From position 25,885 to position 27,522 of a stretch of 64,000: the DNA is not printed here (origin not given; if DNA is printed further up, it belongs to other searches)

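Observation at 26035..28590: Tandem lactonase-like beta-propeller paralogs targeted to two compartments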

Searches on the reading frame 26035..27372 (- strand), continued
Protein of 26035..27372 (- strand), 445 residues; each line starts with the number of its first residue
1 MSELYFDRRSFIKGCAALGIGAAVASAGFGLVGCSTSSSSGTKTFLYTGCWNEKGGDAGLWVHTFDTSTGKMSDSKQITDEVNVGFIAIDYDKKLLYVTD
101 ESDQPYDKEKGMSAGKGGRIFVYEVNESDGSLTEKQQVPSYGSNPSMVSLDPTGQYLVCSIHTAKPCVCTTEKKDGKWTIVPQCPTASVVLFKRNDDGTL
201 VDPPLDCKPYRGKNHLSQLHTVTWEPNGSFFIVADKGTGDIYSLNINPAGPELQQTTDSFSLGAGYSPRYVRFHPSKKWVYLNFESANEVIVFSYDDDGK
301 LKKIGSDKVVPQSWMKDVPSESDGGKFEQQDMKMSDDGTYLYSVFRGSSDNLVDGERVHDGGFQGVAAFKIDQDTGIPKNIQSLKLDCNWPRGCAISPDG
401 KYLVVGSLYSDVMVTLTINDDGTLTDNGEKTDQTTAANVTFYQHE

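Call 20: find_encoding_contigs(protein=P0035, flank=8000, max_places=2)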
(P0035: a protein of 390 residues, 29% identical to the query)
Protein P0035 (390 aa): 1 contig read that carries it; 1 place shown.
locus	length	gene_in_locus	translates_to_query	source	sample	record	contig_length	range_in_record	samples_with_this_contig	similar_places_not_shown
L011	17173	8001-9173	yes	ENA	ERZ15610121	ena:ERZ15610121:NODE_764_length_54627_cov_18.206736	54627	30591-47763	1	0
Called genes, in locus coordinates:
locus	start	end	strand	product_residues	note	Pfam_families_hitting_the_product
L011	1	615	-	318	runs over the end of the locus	PF02517:Rce1-like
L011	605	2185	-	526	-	PF28550:DUF8436, PF03486:HI0933_like (faint), PF07992:Pyr_redox_2 (faint), PF01266:DAO (weak), PF21688:FAD-depend_C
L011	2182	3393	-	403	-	PF00890:FAD_binding_2 (faint), PF01266:DAO (faint), PF03486:HI0933_like, PF07992:Pyr_redox_2 (weak), PF13450:NAD_binding_8 (weak), PF13454:NAD_binding_9 (weak), PF13738:Pyr_redox_3 (weak), PF22780:HI0933_like_1st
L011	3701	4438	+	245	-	PF17774:YlmH_RBD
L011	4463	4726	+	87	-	-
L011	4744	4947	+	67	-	PF05979:DUF896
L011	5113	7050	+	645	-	PF08497:Radical_SAM_N, PF04055:Radical_SAM (weak), PF11842:DUF3362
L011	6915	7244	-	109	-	-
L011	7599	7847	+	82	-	-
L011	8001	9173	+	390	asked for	PF10282:Lactonase, PF00400:WD40 (faint)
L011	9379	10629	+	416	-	PF01636:APH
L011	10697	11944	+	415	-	PF01636:APH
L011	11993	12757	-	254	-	PF20434:BD-FAE, PF07859:Abhydrolase_3, PF00326:Peptidase_S9 (weak)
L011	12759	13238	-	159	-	PF00186:DHFR_1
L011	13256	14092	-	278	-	PF00303:Thymidylat_synt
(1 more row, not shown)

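Call 21: find_encoding_contigs(protein=P0030, flank=8000, max_places=3)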
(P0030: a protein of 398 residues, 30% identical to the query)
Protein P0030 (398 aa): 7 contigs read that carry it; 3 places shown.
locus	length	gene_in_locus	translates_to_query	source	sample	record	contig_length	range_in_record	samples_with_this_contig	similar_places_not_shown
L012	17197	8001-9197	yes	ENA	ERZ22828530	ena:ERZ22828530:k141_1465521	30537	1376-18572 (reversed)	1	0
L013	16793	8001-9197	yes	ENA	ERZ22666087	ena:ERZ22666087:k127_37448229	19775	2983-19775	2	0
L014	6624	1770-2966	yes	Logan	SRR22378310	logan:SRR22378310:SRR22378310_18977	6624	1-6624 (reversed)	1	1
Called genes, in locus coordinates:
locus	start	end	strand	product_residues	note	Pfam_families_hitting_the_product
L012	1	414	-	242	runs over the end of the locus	PF02682:CT_C_D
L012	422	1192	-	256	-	PF03746:LamB_YcsF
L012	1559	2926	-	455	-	PF00083:Sugar_tr, PF07690:MFS_1, PF00083:Sugar_tr, PF07690:MFS_1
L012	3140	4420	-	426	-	PF07690:MFS_1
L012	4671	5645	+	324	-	PF00528:BPD_transp_1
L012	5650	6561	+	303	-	PF13430:DUF4112 (faint), PF00528:BPD_transp_1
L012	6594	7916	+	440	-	PF01547:SBP_bac_1, PF13416:SBP_bac_8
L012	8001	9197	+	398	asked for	PF10282:Lactonase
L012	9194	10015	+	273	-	PF01261:AP_endonuc_2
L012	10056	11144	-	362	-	PF00356:LacI, PF00532:Peripla_BP_1, PF13377:Peripla_BP_3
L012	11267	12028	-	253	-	PF00392:GntR, PF12802:MarR_2 (weak), PF13412:HTH_24 (faint), PF07702:UTRA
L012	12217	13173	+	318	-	PF00294:PfkB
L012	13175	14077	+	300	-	PF22649:Cgl0159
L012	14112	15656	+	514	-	PF00171:Aldedh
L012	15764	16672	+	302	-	PF04962:KduI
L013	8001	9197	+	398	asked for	PF10282:Lactonase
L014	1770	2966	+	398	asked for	PF10282:Lactonase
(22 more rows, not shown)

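Call 25: search_solved_structures(query=A1, max_evalue=0.001, show_alignments=2)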
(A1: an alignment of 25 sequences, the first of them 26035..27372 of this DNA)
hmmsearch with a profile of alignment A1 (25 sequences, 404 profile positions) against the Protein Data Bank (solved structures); distinct sequences matched with E-value up to 0.001: 13.
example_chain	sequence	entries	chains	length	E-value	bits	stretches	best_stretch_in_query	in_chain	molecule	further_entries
3scy_A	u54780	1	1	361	2.9e-43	151.3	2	133-401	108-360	Hypothetical bacterial 6-phosphogluconolactonase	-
6igb_A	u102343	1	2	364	4e-43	150.9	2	143-402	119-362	Periplasmic gluconolactonase, PpgL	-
4qrj_A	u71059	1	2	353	1.2e-37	132.9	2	134-402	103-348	putative 6-phosphogluconolactonase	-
3fgb_A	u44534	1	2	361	2.8e-37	131.6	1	129-401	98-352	uncharacterized protein Q89ZH8_BACTN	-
3hfq_A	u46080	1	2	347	3.8e-26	95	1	130-402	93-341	uncharacterized protein lp_2219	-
1ri6_A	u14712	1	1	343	2.3e-22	82.5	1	126-390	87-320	putative isomerase ybhE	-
6nau_A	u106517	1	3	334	8.3e-22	80.7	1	182-390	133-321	6-phosphogluconolactonase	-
5c2v_B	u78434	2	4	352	2.3e-15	59.4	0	290-377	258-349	HYDRAZINE SYNTHASE BETA SUBUNIT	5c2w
1l0q_A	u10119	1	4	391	9e-11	44.3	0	346-376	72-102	Surface layer protein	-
2ymu_A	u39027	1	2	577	1.6e-09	40.3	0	338-383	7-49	WD-40 REPEAT PROTEIN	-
1jof_A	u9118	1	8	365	1.2e-06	30.8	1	163-264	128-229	CARBOXY-CIS,CIS-MUCONATE CYCLASE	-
2iwf_A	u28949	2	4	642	1.7e-05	27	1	170-379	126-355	NITROUS-OXIDE REDUCTASE | NITROUS OXIDE REDUCTASE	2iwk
3bws_A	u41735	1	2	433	0.00023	23.2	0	287-372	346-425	protein Lp49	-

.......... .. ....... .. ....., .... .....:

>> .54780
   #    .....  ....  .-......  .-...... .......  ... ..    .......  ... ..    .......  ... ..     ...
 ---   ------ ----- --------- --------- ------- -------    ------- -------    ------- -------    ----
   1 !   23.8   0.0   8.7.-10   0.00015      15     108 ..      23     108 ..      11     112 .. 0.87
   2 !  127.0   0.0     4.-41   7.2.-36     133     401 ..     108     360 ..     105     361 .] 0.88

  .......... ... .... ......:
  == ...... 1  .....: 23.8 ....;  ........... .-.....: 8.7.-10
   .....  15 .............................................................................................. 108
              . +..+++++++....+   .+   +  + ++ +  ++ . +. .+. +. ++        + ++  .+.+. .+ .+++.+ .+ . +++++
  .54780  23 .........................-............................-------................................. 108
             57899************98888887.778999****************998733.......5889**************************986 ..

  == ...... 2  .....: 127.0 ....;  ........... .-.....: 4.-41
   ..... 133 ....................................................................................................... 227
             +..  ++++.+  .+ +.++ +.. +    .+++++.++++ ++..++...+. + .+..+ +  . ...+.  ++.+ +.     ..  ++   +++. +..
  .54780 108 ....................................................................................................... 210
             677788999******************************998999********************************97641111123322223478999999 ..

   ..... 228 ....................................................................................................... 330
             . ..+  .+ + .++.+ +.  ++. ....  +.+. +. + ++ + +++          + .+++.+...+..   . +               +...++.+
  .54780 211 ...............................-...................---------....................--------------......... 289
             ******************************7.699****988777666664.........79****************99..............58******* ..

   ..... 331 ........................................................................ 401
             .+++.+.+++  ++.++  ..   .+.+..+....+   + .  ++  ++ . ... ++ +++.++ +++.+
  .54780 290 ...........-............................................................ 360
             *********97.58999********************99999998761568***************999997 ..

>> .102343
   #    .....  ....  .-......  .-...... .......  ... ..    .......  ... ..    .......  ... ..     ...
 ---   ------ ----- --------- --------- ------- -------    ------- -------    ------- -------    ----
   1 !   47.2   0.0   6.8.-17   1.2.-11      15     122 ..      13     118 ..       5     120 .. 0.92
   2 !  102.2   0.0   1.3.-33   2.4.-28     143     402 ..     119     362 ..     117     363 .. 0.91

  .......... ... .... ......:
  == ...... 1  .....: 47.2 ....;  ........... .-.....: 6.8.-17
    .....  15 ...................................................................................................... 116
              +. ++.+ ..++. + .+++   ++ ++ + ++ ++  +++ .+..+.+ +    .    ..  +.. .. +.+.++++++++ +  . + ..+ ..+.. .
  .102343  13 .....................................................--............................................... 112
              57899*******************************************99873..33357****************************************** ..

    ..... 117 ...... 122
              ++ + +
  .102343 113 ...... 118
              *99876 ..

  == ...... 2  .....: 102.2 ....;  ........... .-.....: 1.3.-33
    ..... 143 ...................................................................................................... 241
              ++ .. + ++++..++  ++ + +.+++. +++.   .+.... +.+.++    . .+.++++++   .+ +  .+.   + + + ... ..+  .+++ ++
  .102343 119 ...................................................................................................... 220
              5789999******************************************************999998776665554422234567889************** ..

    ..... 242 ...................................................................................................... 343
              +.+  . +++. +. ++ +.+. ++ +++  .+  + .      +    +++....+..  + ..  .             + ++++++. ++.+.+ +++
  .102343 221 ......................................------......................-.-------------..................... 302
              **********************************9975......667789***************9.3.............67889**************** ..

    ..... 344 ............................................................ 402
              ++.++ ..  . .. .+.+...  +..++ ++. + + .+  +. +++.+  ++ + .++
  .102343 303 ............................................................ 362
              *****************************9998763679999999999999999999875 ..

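Call 47: predict_structure(alignment_id=A5)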
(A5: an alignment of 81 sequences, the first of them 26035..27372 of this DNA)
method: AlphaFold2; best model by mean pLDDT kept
length: 445 residues; sequences in the alignment: 81
mean_pLDDT: 90.4   pTM: 0.87
mean pLDDT of the five models: 90.4, 89.8, 89.7, 89.4, 88.7
residues with pLDDT >= 90: 346; 70-90: 47; 50-70: 31; < 50: 21
segments of 3 or more residues with pLDDT < 50: 1-6, 25-36, 112-114
pLDDT, mean of each block of 10 residues (from residue 1): 50 61 49 51 94 92 97 96 96 97 76 70 97 97 94 97 75 91 84 98 95 89 97 96 95 96 90 98 97 98 98 97 97 98 98 93 98 99 98 98 97 98 98 96 90
secondary structure, 60 per line:
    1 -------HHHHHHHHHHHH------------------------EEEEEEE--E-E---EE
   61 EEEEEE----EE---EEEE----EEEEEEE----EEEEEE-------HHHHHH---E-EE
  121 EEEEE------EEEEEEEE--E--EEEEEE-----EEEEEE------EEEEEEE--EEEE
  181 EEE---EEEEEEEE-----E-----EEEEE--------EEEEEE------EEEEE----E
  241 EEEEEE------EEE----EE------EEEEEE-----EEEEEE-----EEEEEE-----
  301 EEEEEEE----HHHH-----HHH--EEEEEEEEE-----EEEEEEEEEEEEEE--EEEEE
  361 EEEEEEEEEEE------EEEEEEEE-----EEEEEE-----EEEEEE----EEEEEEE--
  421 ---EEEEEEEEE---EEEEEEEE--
elements in order: H8-19 E44-50 E59-66 E76-79 E84-90 E95-100 H108-113 E119-125 E132-139 E145-150 E156-161 E168-174 E177-183 E187-194 E206-210 E219-224 E231-235 E240-246 E253-255 E268-273 E279-284 E290-295 E301-307 H312-315 E326-334 E340-353 E356-371 E378-385 E391-396 E402-407 E412-418 E424-432 E436-443

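Call 49: fold_search(model_id=the predicted structure, library=pdb)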
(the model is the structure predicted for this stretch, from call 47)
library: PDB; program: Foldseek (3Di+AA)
matches with E <= 10: 1665; with E <= 0.001: 1124
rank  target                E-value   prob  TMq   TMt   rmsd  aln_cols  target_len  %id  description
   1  6igb_A                1.7e-21  1.00  0.73  0.89   3.2       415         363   20  the structure of Pseudomonas aeruginosa Periplasmic gluconolactonase, PpgL (released 2018-11-21)
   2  3scy                  2.9e-21  1.00  0.67  0.83   4.6       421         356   22  Crystal structure of a putative 6-phosphogluconolactonase (BF1038) from Bacteroides fragilis NCTC 9343 at 1.50 A resolut (released 2011-07-20)
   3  4qrj_A                8.0e-20  1.00  0.67  0.85   3.5       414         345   18  Crystal structure of a putative 6-phosphogluconolactonase (BACUNI_04672) from Bacteroides uniformis ATCC 8492 at 2.20  (released 2014-07-23)
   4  3fgb_B                8.0e-20  1.00  0.67  0.84   3.7       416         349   20  Crystal structure of the Q89ZH8_BACTN protein from Bacteroides thetaiotaomicron. Northeast Structural Genomics Consort (released 2008-12-23)
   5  4qrj_B                2.2e-19  1.00  0.67  0.86   3.5       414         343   18  Crystal structure of a putative 6-phosphogluconolactonase (BACUNI_04672) from Bacteroides uniformis ATCC 8492 at 2.20  (released 2014-07-23)
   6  3fgb_A                6.2e-19  1.00  0.66  0.83   3.8       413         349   20  Crystal structure of the Q89ZH8_BACTN protein from Bacteroides thetaiotaomicron. Northeast Structural Genomics Consort (released 2008-12-23)
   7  3hfq_A                7.8e-19  1.00  0.67  0.86   3.7       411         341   18  Crystal structure of the lp_2219 protein from Lactobacillus plantarum. Northeast Structural Genomics Consortium Target (released 2009-05-26)
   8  1ri6                  1.3e-16  1.00  0.66  0.87   3.0       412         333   18  Structure of a putative isomerase from E. coli (released 2003-11-25)
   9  6nau_A                8.9e-16  1.00  0.67  0.88   3.0       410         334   16  1.55 Angstrom Resolution Crystal Structure of 6-phosphogluconolactonase from Klebsiella pneumoniae (released 2018-12-19)
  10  1jof_A                1.2e-14  1.00  0.64  0.76   9.5       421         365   14  Neurospora crassa 3-carboxy-cis,cis-mucoante lactonizing enzyme (released 2002-04-12)
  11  3u4y_B                1.9e-11  1.00  0.59  0.80   4.2       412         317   12  The crystal structure of a functionally unknown protein (Dtox_1751) from Desulfotomaculum acetoxidans DSM 771. (released 2011-10-26)
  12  3u4y_A                4.2e-11  1.00  0.59  0.80   4.1       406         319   12  The crystal structure of a functionally unknown protein (Dtox_1751) from Desulfotomaculum acetoxidans DSM 771. (released 2011-10-26)
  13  6zwm_C                8.9e-11  1.00  0.56  0.75   4.7       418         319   12  cryo-EM structure of human mTOR complex 2, overall refinement (released 2020-11-18)
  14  1l0q_A                2.8e-10  1.00  0.55  0.61   4.7       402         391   15  Tandem YVTN beta-propeller and PKD domains from an archaeal surface layer protein (released 2002-11-06)
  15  5i2t                  6.2e-10  1.00  0.41  0.31  12.8       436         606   12  Domain characterization of the WD protein Pwp2 and their relevance in ribosome biogenesis (released 2017-06-21)
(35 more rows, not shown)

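Call 52: find_encoding_contigs(protein=P0021, flank=8000, max_places=2)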
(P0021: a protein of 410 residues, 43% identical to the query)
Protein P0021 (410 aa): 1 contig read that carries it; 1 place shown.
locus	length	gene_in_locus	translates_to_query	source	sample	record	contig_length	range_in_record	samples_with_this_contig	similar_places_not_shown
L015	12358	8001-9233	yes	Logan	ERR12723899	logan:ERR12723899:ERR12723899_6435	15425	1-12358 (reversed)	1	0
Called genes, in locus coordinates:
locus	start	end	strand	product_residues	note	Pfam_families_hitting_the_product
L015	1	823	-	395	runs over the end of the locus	PF00266:Aminotran_5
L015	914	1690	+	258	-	PF00255:GSHPx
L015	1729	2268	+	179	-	PF00156:Pribosyltran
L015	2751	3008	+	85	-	-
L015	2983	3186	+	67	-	-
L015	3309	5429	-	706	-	PF05448:AXE1 (weak), PF00561:Abhydrolase_1 (weak), PF12146:Hydrolase_4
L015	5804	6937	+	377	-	PF08281:Sigma70_r4_2 (faint), PF00196:GerE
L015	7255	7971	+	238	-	PF10282:Lactonase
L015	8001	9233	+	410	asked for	PF10282:Lactonase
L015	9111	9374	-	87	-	-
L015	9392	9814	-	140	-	PF01592:NifU_N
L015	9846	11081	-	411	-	PF00266:Aminotran_5, PF01041:DegT_DnrJ_EryC1 (weak)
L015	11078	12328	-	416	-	PF01458:SUFBD_core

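Call 53: find_encoding_contigs(protein=P0011, flank=8000, max_places=2)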
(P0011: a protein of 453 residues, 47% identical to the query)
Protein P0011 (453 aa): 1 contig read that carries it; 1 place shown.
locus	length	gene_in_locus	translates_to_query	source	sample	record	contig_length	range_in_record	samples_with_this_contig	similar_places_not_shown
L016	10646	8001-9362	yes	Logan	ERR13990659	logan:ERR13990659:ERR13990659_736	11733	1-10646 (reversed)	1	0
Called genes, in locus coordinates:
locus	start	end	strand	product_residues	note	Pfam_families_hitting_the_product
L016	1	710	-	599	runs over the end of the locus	?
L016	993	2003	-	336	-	PF16868:NMT1_3, PF09084:NMT1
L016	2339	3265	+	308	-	PF00126:HTH_1, PF03466:LysR_substrate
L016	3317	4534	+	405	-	PF00365:PFK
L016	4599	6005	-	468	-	PF00196:GerE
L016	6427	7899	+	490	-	PF10282:Lactonase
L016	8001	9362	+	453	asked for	PF10282:Lactonase, PF22494:choice_anch_I (faint)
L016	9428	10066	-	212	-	PF01205:Impact_N, PF09186:DUF1949 (weak)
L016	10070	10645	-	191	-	?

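Call 63: search_protein_representatives(alignment_id=A2)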
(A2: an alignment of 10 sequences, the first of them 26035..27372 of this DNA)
Query: 10 sequences, 400 profile positions. Proteins with E-value up to 0.001 (for the whole library): 9114; up to 1e-10: 2973; up to 1e-30: 218. The best 150 are listed.
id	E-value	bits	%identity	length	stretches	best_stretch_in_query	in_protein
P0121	5.4e-139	480.1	-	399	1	1-399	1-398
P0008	1.8e-134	465.2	-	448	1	2-399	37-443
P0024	2.6e-129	448.2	-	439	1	1-400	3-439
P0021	2.3e-114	399.0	-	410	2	2-212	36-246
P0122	4.1e-110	385.0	-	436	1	4-398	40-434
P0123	9.4e-92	324.5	-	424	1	3-399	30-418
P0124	6.1e-85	302.1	-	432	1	2-399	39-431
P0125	2.1e-75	270.7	-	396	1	2-398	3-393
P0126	4.3e-74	266.4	-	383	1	3-400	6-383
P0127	3.3e-71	256.9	-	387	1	2-398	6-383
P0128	5.8e-71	256.1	-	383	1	1-397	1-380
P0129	7.9e-71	255.6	-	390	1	4-398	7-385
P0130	1.7e-70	254.5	-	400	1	3-399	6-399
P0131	1.2e-69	251.8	-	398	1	2-391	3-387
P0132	7.4e-68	245.8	-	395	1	3-399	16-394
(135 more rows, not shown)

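Call 64: find_related_loci(query=A2, collection=metagenome_contigs, flank=6000)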
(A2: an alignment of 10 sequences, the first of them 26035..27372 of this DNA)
Query A2 (445 aa) in metagenome_contigs; peptide patterns used: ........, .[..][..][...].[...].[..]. (x = any residue, [..] = any of these).
80 stretches matched a pattern; 3 encode a relative of the query (tblastn E <= 1e-3); 3 distinct loci.
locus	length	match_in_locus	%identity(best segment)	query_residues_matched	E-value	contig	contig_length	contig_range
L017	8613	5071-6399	58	6-443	5e-177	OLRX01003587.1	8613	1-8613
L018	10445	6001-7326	52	1-442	1e-142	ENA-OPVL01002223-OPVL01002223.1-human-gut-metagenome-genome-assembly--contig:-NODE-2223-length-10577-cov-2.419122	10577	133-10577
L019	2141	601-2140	34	1-442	4e-74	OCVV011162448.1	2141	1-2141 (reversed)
